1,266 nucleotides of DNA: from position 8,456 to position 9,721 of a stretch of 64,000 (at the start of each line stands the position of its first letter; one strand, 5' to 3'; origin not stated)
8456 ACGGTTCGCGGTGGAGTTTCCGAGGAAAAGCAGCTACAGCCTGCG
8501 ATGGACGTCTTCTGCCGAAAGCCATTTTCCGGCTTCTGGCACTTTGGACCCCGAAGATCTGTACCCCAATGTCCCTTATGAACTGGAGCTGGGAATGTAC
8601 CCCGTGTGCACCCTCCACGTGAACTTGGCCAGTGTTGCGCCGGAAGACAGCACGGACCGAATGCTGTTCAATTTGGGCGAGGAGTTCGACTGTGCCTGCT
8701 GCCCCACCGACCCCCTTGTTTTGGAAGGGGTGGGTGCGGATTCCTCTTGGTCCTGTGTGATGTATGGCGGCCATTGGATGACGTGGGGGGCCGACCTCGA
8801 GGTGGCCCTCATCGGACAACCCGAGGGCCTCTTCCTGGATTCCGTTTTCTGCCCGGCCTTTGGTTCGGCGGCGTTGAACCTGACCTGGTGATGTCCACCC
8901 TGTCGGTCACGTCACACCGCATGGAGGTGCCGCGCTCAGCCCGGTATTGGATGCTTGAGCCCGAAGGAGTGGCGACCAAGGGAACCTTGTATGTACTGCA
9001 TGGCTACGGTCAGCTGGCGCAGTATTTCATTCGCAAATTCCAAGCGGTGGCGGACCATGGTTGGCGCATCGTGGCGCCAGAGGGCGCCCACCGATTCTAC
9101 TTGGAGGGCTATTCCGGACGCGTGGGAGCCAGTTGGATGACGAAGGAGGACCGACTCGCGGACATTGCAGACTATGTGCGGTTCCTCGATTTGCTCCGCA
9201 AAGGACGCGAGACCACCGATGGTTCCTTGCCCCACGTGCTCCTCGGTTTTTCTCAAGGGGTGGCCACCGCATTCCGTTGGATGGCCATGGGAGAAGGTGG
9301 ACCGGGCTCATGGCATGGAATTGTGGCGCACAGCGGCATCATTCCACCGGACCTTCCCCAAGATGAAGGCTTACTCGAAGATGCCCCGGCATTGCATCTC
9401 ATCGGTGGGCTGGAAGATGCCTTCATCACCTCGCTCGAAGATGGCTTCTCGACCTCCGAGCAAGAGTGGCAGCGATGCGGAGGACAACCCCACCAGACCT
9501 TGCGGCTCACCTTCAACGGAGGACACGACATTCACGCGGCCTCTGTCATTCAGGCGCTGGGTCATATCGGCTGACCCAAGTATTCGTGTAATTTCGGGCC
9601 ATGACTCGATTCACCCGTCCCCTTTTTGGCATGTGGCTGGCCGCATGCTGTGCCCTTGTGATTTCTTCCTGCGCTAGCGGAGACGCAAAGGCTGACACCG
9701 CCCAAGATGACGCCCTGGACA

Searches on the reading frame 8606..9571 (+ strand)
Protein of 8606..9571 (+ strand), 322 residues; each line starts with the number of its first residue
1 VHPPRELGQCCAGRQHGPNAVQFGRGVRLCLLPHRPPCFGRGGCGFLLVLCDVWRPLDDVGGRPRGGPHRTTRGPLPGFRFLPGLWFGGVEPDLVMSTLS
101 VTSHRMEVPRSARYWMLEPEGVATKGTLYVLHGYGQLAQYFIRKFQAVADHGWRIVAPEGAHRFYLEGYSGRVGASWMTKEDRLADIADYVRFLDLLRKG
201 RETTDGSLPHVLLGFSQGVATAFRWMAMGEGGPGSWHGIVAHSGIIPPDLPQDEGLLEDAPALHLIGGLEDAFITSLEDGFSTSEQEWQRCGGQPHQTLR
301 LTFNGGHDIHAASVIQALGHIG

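Call 65: search_protein_families(library=pfam, proteins=[window:8606-9571:+], max_evalue=0.001)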
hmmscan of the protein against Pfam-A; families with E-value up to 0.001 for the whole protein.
window:8606-9571:+ (322 aa): 2 families
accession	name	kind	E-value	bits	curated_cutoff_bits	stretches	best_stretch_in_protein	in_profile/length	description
PF03959.19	FSH1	-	0.00065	19.9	21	0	125-307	4-199/211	Serine hydrolase (FSH1)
PF12146.15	Hydrolase_4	-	0.00093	19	27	0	124-246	3-111/239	Serine aminopeptidase, S33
